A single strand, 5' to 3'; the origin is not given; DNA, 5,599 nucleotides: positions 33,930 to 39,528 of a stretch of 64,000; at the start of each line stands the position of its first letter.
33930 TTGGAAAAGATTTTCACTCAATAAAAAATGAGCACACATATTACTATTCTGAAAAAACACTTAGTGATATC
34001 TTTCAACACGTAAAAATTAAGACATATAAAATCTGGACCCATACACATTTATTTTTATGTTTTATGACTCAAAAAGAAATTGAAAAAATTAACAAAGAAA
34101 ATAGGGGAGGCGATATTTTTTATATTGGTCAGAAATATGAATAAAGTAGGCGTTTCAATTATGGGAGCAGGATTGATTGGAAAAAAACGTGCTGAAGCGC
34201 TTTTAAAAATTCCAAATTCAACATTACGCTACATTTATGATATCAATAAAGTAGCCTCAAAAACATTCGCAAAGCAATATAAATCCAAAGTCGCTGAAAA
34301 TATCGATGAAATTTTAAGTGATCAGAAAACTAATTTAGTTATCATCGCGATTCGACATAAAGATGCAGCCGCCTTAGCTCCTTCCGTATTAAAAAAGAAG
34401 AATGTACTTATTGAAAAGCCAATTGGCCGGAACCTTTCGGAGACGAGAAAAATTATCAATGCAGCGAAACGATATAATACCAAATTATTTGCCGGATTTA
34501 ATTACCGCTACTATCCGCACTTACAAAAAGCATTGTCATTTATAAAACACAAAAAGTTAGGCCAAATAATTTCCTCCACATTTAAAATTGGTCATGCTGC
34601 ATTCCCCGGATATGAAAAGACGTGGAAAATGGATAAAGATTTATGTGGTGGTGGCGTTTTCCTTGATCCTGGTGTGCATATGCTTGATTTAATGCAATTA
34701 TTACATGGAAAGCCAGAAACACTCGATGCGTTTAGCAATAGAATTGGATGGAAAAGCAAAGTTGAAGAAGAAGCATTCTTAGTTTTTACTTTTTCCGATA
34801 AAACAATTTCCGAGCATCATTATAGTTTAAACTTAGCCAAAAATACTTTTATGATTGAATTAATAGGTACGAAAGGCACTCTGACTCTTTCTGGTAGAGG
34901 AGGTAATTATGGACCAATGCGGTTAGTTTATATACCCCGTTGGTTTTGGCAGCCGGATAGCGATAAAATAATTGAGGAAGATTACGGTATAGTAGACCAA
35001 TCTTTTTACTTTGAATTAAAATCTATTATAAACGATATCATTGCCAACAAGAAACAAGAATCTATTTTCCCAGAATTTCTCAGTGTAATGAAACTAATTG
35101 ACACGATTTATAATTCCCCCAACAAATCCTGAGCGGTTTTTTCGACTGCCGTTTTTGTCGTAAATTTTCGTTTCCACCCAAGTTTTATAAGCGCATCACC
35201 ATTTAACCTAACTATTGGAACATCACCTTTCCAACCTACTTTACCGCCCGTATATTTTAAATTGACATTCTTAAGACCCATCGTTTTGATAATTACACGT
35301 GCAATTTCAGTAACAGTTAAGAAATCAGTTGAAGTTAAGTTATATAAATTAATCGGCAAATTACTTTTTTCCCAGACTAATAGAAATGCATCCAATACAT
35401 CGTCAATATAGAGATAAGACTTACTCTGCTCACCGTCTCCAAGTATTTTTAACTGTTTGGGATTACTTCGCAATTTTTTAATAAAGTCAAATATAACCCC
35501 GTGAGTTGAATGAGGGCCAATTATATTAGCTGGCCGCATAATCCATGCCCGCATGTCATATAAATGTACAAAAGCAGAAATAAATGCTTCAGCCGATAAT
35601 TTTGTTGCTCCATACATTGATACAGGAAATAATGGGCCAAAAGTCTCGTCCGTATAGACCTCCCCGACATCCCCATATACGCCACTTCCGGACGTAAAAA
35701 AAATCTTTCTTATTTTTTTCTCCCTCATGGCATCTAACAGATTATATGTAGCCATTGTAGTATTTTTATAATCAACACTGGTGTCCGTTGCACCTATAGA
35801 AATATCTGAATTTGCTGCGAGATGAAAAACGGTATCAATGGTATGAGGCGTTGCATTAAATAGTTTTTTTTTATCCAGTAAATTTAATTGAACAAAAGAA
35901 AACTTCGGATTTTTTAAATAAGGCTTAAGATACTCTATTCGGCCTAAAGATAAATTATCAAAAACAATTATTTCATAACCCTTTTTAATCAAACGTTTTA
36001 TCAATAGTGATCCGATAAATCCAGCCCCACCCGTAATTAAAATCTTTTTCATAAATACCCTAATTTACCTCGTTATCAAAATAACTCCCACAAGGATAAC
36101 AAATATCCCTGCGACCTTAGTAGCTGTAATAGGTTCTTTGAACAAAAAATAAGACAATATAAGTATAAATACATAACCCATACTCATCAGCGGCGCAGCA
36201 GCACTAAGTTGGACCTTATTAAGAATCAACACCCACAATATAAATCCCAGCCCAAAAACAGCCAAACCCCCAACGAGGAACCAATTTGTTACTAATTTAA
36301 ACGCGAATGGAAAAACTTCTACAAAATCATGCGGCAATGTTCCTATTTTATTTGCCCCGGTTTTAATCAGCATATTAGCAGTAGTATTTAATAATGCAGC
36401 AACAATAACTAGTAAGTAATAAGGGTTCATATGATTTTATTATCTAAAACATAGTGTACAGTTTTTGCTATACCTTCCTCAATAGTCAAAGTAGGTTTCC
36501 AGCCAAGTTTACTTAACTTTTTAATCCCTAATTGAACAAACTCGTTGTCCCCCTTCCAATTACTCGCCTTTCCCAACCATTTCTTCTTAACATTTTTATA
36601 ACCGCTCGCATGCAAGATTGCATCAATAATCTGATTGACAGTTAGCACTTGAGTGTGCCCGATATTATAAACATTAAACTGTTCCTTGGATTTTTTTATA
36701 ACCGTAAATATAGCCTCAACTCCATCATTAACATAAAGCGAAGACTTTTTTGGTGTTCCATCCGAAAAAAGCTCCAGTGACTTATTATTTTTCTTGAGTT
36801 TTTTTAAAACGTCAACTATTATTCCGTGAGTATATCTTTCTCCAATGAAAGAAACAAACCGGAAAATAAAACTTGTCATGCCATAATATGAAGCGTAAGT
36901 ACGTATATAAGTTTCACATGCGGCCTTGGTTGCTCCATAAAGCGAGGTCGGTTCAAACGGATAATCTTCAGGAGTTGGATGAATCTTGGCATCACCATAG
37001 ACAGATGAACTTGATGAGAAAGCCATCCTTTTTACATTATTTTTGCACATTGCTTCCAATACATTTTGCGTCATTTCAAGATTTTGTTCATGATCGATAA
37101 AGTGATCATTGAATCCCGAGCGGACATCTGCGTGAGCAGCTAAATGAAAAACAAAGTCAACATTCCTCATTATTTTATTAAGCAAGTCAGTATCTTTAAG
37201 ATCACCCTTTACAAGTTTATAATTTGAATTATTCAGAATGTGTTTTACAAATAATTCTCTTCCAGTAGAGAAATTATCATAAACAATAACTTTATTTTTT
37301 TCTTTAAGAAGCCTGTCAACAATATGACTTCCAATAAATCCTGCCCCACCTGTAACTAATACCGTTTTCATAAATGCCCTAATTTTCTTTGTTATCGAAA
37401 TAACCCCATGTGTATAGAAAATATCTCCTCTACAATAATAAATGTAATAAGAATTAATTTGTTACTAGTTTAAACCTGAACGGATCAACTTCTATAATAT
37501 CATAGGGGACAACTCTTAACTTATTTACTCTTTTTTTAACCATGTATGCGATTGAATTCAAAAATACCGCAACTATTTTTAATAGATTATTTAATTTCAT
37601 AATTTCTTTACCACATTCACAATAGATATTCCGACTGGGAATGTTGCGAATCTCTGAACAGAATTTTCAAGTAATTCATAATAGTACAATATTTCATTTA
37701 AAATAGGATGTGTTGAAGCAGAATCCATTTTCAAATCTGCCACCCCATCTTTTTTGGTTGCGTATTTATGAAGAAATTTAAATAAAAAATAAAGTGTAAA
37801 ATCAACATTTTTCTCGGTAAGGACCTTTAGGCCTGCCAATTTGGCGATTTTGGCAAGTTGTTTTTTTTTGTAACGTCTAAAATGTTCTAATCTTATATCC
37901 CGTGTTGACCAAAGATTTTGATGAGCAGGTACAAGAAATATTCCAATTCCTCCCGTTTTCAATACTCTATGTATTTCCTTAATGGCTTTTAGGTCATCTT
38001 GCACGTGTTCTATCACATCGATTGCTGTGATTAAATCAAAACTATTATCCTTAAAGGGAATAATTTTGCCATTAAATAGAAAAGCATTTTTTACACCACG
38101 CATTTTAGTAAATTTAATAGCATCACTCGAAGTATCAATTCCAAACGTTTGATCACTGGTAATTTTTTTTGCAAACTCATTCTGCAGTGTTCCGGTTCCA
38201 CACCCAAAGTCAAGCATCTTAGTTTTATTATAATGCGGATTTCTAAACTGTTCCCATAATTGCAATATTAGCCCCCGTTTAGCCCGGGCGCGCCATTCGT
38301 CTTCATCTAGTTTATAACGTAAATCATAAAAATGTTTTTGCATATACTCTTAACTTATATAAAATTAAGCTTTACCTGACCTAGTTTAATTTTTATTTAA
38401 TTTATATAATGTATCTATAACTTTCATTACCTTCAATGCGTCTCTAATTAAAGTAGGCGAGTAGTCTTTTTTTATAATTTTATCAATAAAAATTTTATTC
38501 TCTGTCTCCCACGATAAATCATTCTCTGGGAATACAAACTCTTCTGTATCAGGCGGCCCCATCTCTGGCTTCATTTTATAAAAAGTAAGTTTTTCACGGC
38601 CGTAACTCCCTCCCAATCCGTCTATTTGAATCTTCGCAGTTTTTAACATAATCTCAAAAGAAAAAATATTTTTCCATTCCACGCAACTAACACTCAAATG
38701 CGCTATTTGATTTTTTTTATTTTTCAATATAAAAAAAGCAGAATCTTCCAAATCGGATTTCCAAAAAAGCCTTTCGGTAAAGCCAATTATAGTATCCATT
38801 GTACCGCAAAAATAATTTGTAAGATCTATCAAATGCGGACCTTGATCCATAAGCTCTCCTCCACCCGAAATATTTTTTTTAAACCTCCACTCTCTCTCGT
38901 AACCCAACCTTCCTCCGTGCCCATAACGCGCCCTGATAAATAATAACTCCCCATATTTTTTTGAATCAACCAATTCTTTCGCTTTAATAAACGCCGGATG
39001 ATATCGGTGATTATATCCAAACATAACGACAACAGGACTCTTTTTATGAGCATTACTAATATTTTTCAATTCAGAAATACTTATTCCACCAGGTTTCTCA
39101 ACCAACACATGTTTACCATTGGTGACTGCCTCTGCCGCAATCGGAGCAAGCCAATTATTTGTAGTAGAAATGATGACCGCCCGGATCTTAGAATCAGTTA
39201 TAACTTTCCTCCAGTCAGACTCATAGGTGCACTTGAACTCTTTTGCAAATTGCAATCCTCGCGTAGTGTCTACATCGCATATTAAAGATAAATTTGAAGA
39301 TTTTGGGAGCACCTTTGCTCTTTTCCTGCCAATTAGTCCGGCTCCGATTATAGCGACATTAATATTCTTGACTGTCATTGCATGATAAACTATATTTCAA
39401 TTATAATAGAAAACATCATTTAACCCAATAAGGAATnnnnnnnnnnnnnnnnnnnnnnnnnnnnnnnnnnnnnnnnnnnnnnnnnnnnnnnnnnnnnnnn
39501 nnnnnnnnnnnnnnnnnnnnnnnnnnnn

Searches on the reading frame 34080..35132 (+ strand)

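Call 6: search_protein_families(library=pfam, proteins=[window:34080-35132:+], max_evalue=0.01)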
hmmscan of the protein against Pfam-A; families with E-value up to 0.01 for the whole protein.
window:34080-35132:+ (350 aa): 4 families
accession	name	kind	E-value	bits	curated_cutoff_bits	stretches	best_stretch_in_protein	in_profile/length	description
PF22725.1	GFO_IDH_MocA_C3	-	1.9e-18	67.1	27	1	149-268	2-123/124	GFO/IDH/MocA C-terminal domain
PF01408.29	GFO_IDH_MocA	-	3.4e-17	63.7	24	1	25-140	3-120/120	Oxidoreductase family, NAD-binding Rossmann fold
PF02894.22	GFO_IDH_MocA_C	-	1.6e-12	48.2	22.9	1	155-348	4-211/218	Oxidoreductase family, C-terminal alpha/beta domain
PF22685.1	Gal80p_C-like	-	0.0023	18.6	29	0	146-231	1-91/152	Gal80p, C-terminal domain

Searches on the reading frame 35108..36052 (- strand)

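Call 6: search_protein_families(library=pfam, proteins=[window:35108-36052:-], max_evalue=0.01)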
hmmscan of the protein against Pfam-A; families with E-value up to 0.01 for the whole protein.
window:35108-36052:- (314 aa): 9 families
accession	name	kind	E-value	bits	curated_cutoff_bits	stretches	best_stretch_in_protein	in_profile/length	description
PF01370.27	Epimerase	-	2.9e-50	171.4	20.9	1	4-230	1-228/240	NAD dependent epimerase/dehydratase family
PF16363.11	GDP_Man_Dehyd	-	5.1e-42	145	27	1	5-260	1-268/332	GDP-mannose 4,6 dehydratase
PF01073.25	3Beta_HSD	-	1.1e-19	70.9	22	1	5-226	1-228/280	3-beta hydroxysteroid dehydrogenase/isomerase family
PF04321.23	RmlD_sub_bind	-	1.1e-12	48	27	1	3-262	2-235/287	RmlD substrate binding domain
PF02719.21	Polysacc_synt_2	-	2.2e-12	47.2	20.2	1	4-271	1-264/293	Polysaccharide biosynthesis protein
PF13460.12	NAD_binding_10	-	4.5e-08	33.6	27.2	1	8-176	1-145/184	NAD(P)H-binding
PF07993.18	NAD_binding_4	-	5.5e-08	32.7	20.1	1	69-187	86-216/258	Male sterility protein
PF00106.31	adh_short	-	0.00014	21.8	26.6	1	2-158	1-160/195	short chain dehydrogenase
PF05368.20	NmrA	-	0.0044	17.1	27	0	2-121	3-106/298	NmrA-like family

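Call 62: search_protein_families(library=ncbifam, proteins=[window:35108-36052:-], max_evalue=1e-10)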
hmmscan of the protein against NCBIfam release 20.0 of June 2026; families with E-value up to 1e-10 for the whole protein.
window:35108-36052:- (314 aa): 16 families
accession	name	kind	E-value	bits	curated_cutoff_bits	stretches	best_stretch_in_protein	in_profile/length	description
TIGR01181.1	dTDP_gluc_dehyt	equivalog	2.7e-43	148.3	365.1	1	3-308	1-309/321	dTDP-glucose 4,6-dehydratase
TIGR01179.1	galE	equivalog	5.8e-37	127.3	262.3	1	3-306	1-320/332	UDP-glucose 4-epimerase GalE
TIGR04180.1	EDH_00030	hypoth_equivalog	4.7e-32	111.2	475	1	4-261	1-259/297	NAD-dependent 4,6-dehydratase LegB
TIGR02197.1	heptose_epim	equivalog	1.2e-24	87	274.6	1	4-267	1-268/316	ADP-glyceromanno-heptose 6-epimerase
NF007582.0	PRK10217.1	equivalog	2.6e-23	82.7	698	1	1-231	1-244/355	dTDP-glucose 4,6-dehydratase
NF007956.0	PRK10675.1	subfamily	3.7e-21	75.6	394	1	3-181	2-184/338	UDP-glucose 4-epimerase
NF007490.0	PRK10084.1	subfamily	6.8e-20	71.4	649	1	3-239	2-258/361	dTDP-glucose 4,6-dehydratase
NF042422.1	oxyalk_red_OleD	equivalog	1.7e-17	63.8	580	1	3-229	2-217/329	2-alkyl-3-oxoalkanoate reductase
NF043036.1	ErythonDh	equivalog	1.4e-16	60.6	325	1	3-161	2-163/321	D-erythronate dehydrogenase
NF042423.1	oxyalk_red_Shew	equivalog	2e-16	60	580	1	2-264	9-263/331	2-alkyl-3-oxoalkanoate reductase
NF011728.1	PRK15181.1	equivalog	3e-16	59.4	760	1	2-257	16-281/348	Vi polysaccharide biosynthesis UDP-N-acetylglucosaminuronic acid C-4 epimerase TviC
TIGR03466.1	HpnA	hypoth_equivalog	5.5e-14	51.8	367.65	1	3-183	2-176/327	hopanoid-associated sugar epimerase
NF005539.0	PRK07201.1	equivalog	1.4e-13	50.5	549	1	4-260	3-268/657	SDR family oxidoreductase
NF047922.1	GDPFucSynFcl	equivalog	8.9e-13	48.3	500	1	2-310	3-301/308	GDP-L-fucose synthase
TIGR01214.1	rmlD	equivalog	2.3e-11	43.3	224.05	1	3-265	1-233/285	dTDP-4-dehydrorhamnose reductase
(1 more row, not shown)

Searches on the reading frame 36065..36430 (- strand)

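Call 6: search_protein_families(library=pfam, proteins=[window:36065-36430:-], max_evalue=0.01)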
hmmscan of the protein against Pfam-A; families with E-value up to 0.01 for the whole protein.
window:36065-36430:- (121 aa): 3 families
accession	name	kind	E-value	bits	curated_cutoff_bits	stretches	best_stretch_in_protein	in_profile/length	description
PF00892.27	EamA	-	6.7e-10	39.8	28.2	1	48-120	60-134/135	EamA-like transporter family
PF10639.15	TMEM234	-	6.8e-06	26.6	30.1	1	9-119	2-112/113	Putative transmembrane family 234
PF00893.25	Multi_Drug_Res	-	0.0019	19.1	23.7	0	49-112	29-93/93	Small Multidrug Resistance protein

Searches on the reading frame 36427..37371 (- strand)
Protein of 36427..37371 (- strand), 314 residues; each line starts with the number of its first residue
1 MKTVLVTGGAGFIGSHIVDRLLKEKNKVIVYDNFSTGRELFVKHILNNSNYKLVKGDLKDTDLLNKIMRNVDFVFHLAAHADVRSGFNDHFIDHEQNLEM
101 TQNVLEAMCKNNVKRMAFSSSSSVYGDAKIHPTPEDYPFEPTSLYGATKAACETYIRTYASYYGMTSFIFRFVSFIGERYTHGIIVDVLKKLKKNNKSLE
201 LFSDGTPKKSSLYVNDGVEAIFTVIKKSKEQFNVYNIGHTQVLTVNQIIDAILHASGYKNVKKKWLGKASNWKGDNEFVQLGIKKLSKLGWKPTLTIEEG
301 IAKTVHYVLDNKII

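Call 6: search_protein_families(library=pfam, proteins=[window:36427-37371:-], max_evalue=0.01)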
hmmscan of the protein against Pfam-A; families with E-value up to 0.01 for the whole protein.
window:36427-37371:- (314 aa): 10 families
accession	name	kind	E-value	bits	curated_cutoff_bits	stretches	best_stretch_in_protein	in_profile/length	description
PF01370.27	Epimerase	-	1.4e-51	175.7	20.9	1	4-238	1-240/240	NAD dependent epimerase/dehydratase family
PF16363.11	GDP_Man_Dehyd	-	6.1e-45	154.5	27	1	5-304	1-332/332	GDP-mannose 4,6 dehydratase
PF01073.25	3Beta_HSD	-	6.1e-24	85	22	1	5-220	1-224/280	3-beta hydroxysteroid dehydrogenase/isomerase family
PF02719.21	Polysacc_synt_2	-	6.3e-19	68.7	20.2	1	4-262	1-253/293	Polysaccharide biosynthesis protein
PF04321.23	RmlD_sub_bind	-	2.5e-16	60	27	1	3-259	2-234/287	RmlD substrate binding domain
PF13460.12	NAD_binding_10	-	1.3e-13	51.7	27.2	1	8-158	1-133/184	NAD(P)H-binding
PF05368.20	NmrA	-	4.5e-12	46.6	27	1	2-257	3-235/298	NmrA-like family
PF07993.18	NAD_binding_4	-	8e-12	45.3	20.1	1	6-181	1-213/258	Male sterility protein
PF00106.31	adh_short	-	1.9e-08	34.4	26.6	1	2-161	1-165/195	short chain dehydrogenase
PF04951.18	Peptidase_M55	-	0.0025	17.7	25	1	18-95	43-117/264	D-aminopeptidase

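Call 62: search_protein_families(library=ncbifam, proteins=[window:36427-37371:-], max_evalue=1e-10)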
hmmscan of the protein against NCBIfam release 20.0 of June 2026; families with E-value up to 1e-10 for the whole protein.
window:36427-37371:- (314 aa): 23 families
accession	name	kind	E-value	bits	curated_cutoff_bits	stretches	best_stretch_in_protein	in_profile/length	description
TIGR01181.1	dTDP_gluc_dehyt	equivalog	9.1e-47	159.7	365.1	1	4-312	2-315/321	dTDP-glucose 4,6-dehydratase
TIGR01179.1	galE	equivalog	8.4e-44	149.7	262.3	1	4-304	2-321/332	UDP-glucose 4-epimerase GalE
TIGR04180.1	EDH_00030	hypoth_equivalog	5.2e-35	120.9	475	1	4-255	1-255/297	NAD-dependent 4,6-dehydratase LegB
TIGR02197.1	heptose_epim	equivalog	2.3e-29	102.6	274.6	1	4-309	1-314/316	ADP-glyceromanno-heptose 6-epimerase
NF007956.0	PRK10675.1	subfamily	2e-26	92.9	394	1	3-155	2-159/338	UDP-glucose 4-epimerase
NF007490.0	PRK10084.1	subfamily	2.1e-24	86.2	649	1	4-312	3-338/361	dTDP-glucose 4,6-dehydratase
NF011728.1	PRK15181.1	equivalog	6.6e-24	84.5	760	1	2-311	16-340/348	Vi polysaccharide biosynthesis UDP-N-acetylglucosaminuronic acid C-4 epimerase TviC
NF007582.0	PRK10217.1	equivalog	2.4e-23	82.8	698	1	1-312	1-335/355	dTDP-glucose 4,6-dehydratase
NF043036.1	ErythonDh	equivalog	5.6e-21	75.1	325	1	3-160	2-164/321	D-erythronate dehydrogenase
TIGR03466.1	HpnA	hypoth_equivalog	5.6e-19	68.2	367.65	1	3-149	2-142/327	hopanoid-associated sugar epimerase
NF042422.1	oxyalk_red_OleD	equivalog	2.6e-18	66.5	580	1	4-264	3-258/329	2-alkyl-3-oxoalkanoate reductase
NF047922.1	GDPFucSynFcl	equivalog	3.1e-18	66.3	500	1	2-312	3-305/308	GDP-L-fucose synthase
TIGR02622.1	CDP_4_6_dhtase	equivalog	1.2e-17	64.1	278.45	1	2-307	5-329/352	CDP-glucose 4,6-dehydratase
NF042423.1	oxyalk_red_Shew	equivalog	2.7e-17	62.8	580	1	2-264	9-265/331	2-alkyl-3-oxoalkanoate reductase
NF008872.0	PRK11908.1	equivalog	9.2e-17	61.1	294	1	1-310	1-337/349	bifunctional UDP-4-keto-pentose/UDP-xylose synthase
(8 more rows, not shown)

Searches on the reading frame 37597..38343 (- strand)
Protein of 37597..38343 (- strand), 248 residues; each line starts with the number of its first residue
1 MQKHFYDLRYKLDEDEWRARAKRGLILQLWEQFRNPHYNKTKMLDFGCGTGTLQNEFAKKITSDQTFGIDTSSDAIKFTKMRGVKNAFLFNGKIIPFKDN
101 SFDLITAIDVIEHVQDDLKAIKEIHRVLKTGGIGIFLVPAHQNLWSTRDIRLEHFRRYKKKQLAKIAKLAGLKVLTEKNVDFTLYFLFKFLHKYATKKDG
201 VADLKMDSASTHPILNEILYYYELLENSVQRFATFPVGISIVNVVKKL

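Call 6: search_protein_families(library=pfam, proteins=[window:37597-38343:-], max_evalue=0.01)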
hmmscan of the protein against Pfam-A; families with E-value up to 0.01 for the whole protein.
window:37597-38343:- (248 aa): 12 families
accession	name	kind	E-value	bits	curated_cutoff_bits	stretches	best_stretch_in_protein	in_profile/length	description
PF08241.18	Methyltransf_11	-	8.5e-21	74.8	21.2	1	44-135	1-94/95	Methyltransferase domain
PF13489.12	Methyltransf_23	-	4e-20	72.6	27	1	16-176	3-163/164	Methyltransferase domain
PF13847.12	Methyltransf_31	-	7.2e-17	61.9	27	1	40-139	4-112/145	Methyltransferase domain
PF13649.12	Methyltransf_25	-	4.7e-16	59.7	27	1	44-132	2-97/97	Methyltransferase domain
PF08242.18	Methyltransf_12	-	1.1e-14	55.4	30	1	44-133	1-97/98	Methyltransferase domain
PF01209.24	Ubie_methyltran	-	1.6e-11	44.5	20.1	1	39-138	47-153/233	ubiE/COQ5 methyltransferase family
PF03141.22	Methyltransf_29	-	1.2e-05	24.5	23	1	41-171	119-245/506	Putative S-adenosyl-L-methionine-dependent methyltransferase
PF05175.20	MTS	-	6.9e-05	23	23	1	36-88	30-80/170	Methyltransferase small domain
PF05219.18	DREV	-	0.00013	21.6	26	1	32-133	87-183/265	DREV methyltransferase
PF07021.18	MetW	-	0.00032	20.8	21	1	41-129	15-103/193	Methionine biosynthesis protein MetW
PF06325.19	PrmA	-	0.0018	18.3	22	1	27-107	152-232/296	Ribosomal protein L11 methyltransferase (PrmA)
PF05148.21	Methyltransf_8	-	0.0059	16.9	27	0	37-133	70-153/219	Hypothetical methyltransferase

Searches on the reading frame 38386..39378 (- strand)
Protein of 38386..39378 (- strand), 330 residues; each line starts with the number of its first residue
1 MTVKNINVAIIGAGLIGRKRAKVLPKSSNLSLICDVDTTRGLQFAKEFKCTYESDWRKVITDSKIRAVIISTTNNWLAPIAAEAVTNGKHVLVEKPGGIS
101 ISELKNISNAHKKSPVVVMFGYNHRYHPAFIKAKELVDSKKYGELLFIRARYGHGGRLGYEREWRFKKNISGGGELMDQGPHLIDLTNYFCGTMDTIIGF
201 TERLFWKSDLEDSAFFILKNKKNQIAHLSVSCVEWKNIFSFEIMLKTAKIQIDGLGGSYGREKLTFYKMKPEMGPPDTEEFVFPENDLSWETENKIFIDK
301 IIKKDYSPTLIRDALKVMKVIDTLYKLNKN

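Call 6: search_protein_families(library=pfam, proteins=[window:38386-39378:-], max_evalue=0.01)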
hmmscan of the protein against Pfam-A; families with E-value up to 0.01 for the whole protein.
window:38386-39378:- (330 aa): 5 families
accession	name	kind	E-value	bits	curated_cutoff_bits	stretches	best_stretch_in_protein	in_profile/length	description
PF22725.1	GFO_IDH_MocA_C3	-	1.2e-21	77.4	27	1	130-248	1-121/124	GFO/IDH/MocA C-terminal domain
PF01408.29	GFO_IDH_MocA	-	2.8e-19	70.4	24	1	6-122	1-120/120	Oxidoreductase family, NAD-binding Rossmann fold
PF02894.22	GFO_IDH_MocA_C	-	9.7e-08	32.5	22.9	1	134-244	1-121/218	Oxidoreductase family, C-terminal alpha/beta domain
PF08635.15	ox_reductase_C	-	0.00015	21.9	22.5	1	125-206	1-79/142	Putative oxidoreductase C terminal domain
PF01113.26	DapB_N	-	0.0066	17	25.6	0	6-118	1-120/124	Dihydrodipicolinate reductase, N-terminus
